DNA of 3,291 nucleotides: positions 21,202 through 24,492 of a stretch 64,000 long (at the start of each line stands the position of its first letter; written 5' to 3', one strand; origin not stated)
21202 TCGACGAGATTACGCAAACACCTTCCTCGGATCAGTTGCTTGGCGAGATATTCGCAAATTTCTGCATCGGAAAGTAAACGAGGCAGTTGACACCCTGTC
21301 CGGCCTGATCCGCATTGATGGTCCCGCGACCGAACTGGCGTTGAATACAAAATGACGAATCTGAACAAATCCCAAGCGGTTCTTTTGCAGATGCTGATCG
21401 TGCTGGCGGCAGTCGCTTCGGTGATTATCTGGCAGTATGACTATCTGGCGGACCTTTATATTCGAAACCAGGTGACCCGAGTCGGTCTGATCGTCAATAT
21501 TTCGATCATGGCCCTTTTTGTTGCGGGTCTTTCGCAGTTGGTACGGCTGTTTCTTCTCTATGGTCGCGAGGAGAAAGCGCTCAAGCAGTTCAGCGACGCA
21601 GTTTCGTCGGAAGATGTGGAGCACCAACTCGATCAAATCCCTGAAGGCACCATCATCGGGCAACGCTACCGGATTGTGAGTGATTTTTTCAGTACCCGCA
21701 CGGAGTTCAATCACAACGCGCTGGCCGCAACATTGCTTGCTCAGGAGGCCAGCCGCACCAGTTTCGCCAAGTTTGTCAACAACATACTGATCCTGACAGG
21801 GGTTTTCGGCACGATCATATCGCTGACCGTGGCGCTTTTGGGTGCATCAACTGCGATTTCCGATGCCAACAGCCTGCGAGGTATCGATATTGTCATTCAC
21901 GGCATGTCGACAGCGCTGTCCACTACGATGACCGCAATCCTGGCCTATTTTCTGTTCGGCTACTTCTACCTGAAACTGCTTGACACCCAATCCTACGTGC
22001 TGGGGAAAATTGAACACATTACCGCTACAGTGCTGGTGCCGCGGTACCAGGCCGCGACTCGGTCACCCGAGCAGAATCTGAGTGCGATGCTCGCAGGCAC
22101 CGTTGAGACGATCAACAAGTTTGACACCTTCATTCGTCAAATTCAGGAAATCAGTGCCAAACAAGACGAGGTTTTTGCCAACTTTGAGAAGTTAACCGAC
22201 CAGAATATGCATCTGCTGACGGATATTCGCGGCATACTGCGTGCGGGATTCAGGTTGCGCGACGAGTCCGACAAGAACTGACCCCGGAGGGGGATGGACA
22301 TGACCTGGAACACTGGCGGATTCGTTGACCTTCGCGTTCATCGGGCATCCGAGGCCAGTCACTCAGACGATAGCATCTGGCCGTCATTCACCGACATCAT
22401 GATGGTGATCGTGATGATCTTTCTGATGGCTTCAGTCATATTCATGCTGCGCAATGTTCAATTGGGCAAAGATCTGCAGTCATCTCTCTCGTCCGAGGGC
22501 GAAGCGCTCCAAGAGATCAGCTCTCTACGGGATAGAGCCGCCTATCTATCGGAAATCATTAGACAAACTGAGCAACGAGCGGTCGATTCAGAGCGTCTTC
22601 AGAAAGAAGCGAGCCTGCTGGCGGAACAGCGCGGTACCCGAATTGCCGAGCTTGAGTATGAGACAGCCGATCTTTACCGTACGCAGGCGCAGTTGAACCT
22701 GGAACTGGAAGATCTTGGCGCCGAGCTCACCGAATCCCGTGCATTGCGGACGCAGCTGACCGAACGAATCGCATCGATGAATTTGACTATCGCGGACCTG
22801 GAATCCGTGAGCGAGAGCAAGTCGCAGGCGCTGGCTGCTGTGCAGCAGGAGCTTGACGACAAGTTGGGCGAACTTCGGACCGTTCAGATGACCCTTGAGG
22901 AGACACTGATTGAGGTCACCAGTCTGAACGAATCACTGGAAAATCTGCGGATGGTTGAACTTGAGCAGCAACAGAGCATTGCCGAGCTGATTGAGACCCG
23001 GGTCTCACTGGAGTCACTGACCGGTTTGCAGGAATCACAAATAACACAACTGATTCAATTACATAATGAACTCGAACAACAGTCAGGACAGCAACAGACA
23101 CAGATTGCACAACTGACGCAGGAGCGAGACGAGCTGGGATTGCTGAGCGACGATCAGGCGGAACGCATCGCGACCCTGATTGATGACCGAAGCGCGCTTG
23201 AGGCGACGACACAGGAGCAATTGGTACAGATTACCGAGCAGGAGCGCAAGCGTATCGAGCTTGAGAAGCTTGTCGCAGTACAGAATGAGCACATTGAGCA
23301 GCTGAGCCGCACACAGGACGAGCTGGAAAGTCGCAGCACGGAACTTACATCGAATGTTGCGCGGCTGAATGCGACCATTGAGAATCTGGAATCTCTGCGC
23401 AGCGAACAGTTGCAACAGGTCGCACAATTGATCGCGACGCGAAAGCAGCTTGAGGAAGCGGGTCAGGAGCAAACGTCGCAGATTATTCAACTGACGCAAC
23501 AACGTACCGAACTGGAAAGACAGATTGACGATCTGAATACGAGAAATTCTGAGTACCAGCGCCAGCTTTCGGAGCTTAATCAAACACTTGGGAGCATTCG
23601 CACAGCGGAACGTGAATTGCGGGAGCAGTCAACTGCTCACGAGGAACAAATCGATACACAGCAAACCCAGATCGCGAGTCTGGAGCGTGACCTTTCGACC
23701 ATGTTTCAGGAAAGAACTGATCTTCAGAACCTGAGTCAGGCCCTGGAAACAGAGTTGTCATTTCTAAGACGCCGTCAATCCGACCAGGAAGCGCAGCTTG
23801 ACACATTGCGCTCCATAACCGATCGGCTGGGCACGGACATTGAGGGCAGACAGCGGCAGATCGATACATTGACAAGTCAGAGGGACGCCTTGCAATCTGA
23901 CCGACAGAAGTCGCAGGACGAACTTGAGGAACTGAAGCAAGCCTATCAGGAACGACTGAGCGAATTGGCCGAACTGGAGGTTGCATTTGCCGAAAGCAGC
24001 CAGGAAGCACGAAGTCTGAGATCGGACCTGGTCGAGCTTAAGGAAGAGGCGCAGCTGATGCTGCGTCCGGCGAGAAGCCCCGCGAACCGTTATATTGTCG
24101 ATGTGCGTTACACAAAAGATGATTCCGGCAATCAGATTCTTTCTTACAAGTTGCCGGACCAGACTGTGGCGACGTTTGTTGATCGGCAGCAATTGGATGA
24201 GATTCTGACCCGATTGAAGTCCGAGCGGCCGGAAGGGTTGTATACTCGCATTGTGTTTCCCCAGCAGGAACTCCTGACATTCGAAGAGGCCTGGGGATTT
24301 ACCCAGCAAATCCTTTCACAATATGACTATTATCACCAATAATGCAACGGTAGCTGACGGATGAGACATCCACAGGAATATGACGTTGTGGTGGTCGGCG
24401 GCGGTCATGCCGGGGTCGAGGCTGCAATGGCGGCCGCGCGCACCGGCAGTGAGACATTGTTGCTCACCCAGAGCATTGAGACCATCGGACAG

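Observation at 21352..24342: Second, divergent MotA-like / ExbD-like pair inserted between mnmE and mnmG in the replication-origin gene block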

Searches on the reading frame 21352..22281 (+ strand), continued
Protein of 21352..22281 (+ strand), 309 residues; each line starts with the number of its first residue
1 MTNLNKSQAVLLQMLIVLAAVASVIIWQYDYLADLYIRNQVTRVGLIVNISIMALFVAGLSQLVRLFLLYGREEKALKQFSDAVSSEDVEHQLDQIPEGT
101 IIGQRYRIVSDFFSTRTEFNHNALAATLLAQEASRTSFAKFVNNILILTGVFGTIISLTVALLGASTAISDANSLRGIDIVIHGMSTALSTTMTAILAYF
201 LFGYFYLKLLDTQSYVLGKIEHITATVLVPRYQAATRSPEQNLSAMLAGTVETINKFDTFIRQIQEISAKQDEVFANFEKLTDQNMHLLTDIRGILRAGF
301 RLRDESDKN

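Call 46: search_solved_structures(query=A4, max_evalue=1, show_alignments=2)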
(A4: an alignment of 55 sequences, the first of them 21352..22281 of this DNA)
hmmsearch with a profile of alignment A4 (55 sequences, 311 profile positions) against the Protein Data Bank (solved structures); distinct sequences matched with E-value up to 1: 23.
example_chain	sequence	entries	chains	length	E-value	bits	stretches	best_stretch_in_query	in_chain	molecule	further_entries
8qad_A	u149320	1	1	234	5.8e-06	28.8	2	231-301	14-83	sc-apCC-6-LLIA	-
9r1o_A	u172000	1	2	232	2.4e-05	26.8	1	241-301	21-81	sc-apCC-6-DPH-NR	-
5zhy_A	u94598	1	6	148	0.0049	19.2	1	241-306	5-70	Spike glycoprotein, Spike glycoprotein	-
5yl9_A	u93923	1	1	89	0.055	15.8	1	236-304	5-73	Spike glycoprotein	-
1wyy_A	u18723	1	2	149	0.14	14.4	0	251-303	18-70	E2 Glycoprotein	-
5zvm_A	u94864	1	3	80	0.25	13.6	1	251-303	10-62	Spike glycoprotein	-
2bez_C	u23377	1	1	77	0.27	13.5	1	252-303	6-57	Spike glycoprotein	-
7wxz_A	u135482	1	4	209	0.28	13.4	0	250-303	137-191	Spike protein S2'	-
5cwb_A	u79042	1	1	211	0.37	13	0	242-301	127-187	Designed helical repeat protein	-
8w6e_A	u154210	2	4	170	0.38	13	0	240-301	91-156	HBC599 in complex with wFAP1.1 | wFAP1.1 structure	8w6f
4yxm_A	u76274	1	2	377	0.43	12.8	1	244-305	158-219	DNA integrity scanning protein DisA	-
3c1y_A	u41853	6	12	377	0.43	12.8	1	244-305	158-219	DNA integrity scanning protein disA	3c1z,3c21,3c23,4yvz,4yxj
6tb3_BW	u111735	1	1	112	0.45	12.7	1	239-297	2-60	General negative regulator of transcription subunit 5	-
6egc_A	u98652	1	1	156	0.48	12.6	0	253-302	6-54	SC_2L4HC2_23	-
5zuv_A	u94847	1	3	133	0.5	12.6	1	237-304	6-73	Spike glycoprotein,Spike glycoprotein,inhibitor EK1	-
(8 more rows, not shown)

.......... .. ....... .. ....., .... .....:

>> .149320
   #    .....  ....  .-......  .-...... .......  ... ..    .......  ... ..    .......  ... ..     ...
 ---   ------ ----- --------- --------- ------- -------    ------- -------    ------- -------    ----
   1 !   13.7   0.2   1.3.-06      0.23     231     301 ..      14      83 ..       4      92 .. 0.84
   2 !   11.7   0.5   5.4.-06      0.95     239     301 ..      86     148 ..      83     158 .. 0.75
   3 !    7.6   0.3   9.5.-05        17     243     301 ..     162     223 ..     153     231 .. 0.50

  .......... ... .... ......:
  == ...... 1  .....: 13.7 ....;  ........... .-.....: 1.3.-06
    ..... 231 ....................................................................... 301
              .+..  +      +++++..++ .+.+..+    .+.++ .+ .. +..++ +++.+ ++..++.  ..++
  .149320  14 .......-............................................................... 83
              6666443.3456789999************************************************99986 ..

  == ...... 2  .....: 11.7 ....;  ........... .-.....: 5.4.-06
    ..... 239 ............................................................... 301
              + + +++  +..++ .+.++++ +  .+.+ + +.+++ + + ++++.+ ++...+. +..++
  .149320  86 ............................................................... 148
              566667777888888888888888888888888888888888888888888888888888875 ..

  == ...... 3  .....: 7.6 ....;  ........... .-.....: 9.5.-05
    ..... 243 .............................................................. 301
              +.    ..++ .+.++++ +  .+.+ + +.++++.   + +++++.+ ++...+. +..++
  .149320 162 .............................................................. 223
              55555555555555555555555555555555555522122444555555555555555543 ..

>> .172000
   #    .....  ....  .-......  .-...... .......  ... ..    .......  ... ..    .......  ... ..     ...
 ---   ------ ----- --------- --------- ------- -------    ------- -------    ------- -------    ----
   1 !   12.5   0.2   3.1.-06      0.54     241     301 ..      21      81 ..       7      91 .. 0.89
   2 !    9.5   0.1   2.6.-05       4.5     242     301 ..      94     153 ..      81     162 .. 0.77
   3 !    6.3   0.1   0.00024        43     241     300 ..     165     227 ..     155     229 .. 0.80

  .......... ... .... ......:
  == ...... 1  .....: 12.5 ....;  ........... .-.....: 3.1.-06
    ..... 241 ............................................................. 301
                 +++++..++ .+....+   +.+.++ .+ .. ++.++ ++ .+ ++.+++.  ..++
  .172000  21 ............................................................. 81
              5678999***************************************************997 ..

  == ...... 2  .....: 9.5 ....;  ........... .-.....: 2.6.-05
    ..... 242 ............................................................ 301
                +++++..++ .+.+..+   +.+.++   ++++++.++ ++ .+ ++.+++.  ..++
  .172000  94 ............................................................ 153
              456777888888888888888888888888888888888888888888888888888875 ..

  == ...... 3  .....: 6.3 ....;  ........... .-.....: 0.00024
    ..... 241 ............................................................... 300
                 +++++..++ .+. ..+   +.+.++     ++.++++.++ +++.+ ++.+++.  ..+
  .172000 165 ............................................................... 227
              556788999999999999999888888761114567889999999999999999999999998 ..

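Call 73: search_dna_similar(query=window:21352-22281:+, collection=plasmids, mode=protein, max_evalue=0.001, max_rows=10)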
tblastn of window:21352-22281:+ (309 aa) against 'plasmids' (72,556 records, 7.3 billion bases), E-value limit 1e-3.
No match.

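Call 74: search_dna_similar(query=window:21352-22281:+, collection=phages, mode=protein, max_evalue=0.001, max_rows=10)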
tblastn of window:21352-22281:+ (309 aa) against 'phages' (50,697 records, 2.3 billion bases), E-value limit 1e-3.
No match.
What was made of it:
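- Tried and rejected: I rejected it for lack of effectors and mobility (calls 73, 74).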

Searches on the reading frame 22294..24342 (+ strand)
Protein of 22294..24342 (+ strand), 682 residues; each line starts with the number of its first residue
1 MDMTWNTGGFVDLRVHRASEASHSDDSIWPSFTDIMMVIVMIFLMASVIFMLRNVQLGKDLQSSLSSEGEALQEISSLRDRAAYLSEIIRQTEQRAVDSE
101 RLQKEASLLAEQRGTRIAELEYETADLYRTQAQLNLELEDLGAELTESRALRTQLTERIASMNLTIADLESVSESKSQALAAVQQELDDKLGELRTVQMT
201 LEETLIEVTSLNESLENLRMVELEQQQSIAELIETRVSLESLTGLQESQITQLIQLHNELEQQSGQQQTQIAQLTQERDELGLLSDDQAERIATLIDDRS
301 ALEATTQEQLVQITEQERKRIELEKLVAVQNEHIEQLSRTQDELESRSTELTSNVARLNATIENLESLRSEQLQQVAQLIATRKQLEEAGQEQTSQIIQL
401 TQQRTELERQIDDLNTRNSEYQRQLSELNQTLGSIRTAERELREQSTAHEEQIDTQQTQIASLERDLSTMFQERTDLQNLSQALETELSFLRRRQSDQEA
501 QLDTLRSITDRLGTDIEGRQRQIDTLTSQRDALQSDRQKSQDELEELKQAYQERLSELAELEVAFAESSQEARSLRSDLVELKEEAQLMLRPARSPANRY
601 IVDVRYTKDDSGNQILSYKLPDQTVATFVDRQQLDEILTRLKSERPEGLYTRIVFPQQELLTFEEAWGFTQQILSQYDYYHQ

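Call 3: search_protein_families(library=pfam, proteins=[window:22294-24342:+], max_evalue=1)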
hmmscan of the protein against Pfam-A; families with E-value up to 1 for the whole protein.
window:22294-24342:+ (682 aa): 3 families
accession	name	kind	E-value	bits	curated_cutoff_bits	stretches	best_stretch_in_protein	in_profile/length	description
PF08614.16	ATG16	-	1.6e-05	25.6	33.7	3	476-578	78-180/200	Autophagy protein 16 (ATG16)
PF24423.1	OVT1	-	0.0063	17.3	30.9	1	483-553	5-75/100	Major antigen, helical domain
PF24319.2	DUF7491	-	0.015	16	30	1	425-508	2-85/90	Coiled-coil region of unknown function (DUF7491)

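Call 4: search_protein_families(library=ncbifam, proteins=[window:22294-24342:+], max_evalue=1)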
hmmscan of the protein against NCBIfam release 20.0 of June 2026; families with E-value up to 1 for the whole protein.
window:22294-24342:+ (682 aa): 15 families
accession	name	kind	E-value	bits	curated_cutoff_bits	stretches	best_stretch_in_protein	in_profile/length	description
TIGR02168.1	SMC_prok_B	equivalog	1.2e-14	53.2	567.35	3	224-477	690-943/1181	chromosome segregation protein SMC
TIGR02169.1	SMC_prok_A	equivalog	1.8e-11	42.5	729.4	3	322-592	673-948/1165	chromosome segregation protein SMC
TIGR04523.1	Mplasa_alph_rch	subfamily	2.3e-09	35.8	270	2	375-584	343-631/745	helix-rich protein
NF045487.1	ASRP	equivalog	6.9e-09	34.9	300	2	64-475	93-484/593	archaea-specific SMC-related protein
NF002572.0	PRK02224.1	equivalog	2.3e-05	22.9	1087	1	380-588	205-416/888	DNA double-strand break repair ATPase Rad50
NF003034.1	PRK03918.1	equivalog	3.8e-05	21.9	700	2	291-583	190-486/878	DNA double-strand break repair ATPase Rad50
NF041035.1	Rad50_Halo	equivalog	6.6e-05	21.5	1000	2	383-587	225-429/883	DNA double-strand break repair ATPase Rad50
NF041034.1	Rad50_Sulf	equivalog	0.0017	16.3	1000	1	186-587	240-635/872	DNA double-strand break repair ATPase Rad50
NF006542.0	PRK09039.1-1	equivalog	0.0019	17.3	388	2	442-571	44-173/627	peptidoglycan -binding protein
NF047515.1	SpiroCoCo_C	equivalog_domain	0.007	15.6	125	1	305-562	8-262/313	SpiroCoCo family coiled-coil protein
NF045780.1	TrlF_fam_ATP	equivalog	0.016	13.9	350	1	293-584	403-715/944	TrlF family AAA-like ATPase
NF006543.0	PRK09039.1-2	equivalog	0.047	13.5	305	1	20-216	8-155/350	peptidoglycan -binding protein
NF040788.1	S-lay_SlaB_Mtsph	equivalog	0.15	11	700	1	394-484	294-383/416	S-layer protein SlaB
TIGR02801.1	tolR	equivalog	0.23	12.1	127.3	1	32-107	10-85/129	protein TolR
NF010179.0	PRK13658.1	equivalog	0.95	9.4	87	1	361-382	31-52/62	hypothetical protein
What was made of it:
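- Closest known: PRK09039-type 'peptidoglycan-binding protein'. Same: The hits are weak (E=0.002 and 0.047, call 4).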

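Call 5: search_protein_families(library=padloc, proteins=[window:22294-24342:+], max_evalue=1)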
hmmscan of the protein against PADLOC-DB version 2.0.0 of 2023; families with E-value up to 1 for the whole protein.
window:22294-24342:+ (682 aa): 15 families
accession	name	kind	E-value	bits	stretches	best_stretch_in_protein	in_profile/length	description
PDLC00608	ZorB1|ZorB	-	1e-07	29.6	1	17-104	6-87/243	MotB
PDLC00580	JetC3|JetC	-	2.4e-05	20.8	2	374-588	284-495/1068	DUF3584 domain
PDLC00254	LmuB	-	5.6e-05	20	1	396-573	183-364/563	AAA ATPase domain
PDLC03865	LmuB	-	0.00047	16.5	1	78-585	212-725/1007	-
PDLC00551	JetC2|JetC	-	0.0021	13.9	1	310-616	740-1043/1365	DUF3584 domain; MukB-like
PDLC00582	JetC3|JetC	-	0.0059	12.4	1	303-601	317-614/1472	DUF3584 domain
PDLC00006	DruC1|DruC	-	0.0094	12.5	2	322-446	179-306/626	Unknown function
PDLC00519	JetC1|JetC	-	0.011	12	2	377-572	273-471/1097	DUF3584 domain; MukB-like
PDLC02740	PbeC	-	0.031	11.1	2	66-373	202-509/648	PbeC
PDLC00550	JetC2|JetC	-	0.05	9.3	1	305-572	736-997/1355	DUF3584 domain; MukB-like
PDLC00553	JetC2|JetC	-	0.055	9.3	1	342-590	850-1105/1361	DUF3584 domain; MukB-like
PDLC00581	JetC3|JetC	-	0.056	9.2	1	247-578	704-1020/1473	DUF3584 domain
PDLC03868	LmuB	-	0.062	9.5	1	370-587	251-476/1035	-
PDLC02709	PbeC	-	0.21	8.1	1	456-571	385-500/661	PbeC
PDLC00518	JetC1|JetC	-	0.88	5.3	2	430-597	269-438/1112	DUF3584 domain; MukB-like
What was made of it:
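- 22378..22449 (+): g2 transmembrane (transpore) helix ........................, with Asp34 at 22393-22395. PADLOC ZorB1 E=1e-7 over residues 17-104 (call 5).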

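Call 9: search_solved_structures(query=window:22294-24342:+, max_evalue=1)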
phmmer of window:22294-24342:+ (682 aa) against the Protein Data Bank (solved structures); distinct sequences matched with E-value up to 1: 3.
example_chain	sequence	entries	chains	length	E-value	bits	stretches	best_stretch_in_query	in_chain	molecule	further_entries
8qox_B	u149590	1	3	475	0.006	19.1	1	427-533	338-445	Conserved membrane protein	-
3cvf_A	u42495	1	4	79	0.18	14.3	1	401-469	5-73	Homer protein homolog 3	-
8vvi_A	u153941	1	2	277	0.41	13.1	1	22-53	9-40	Motility protein B-like N-terminal domain-containing protein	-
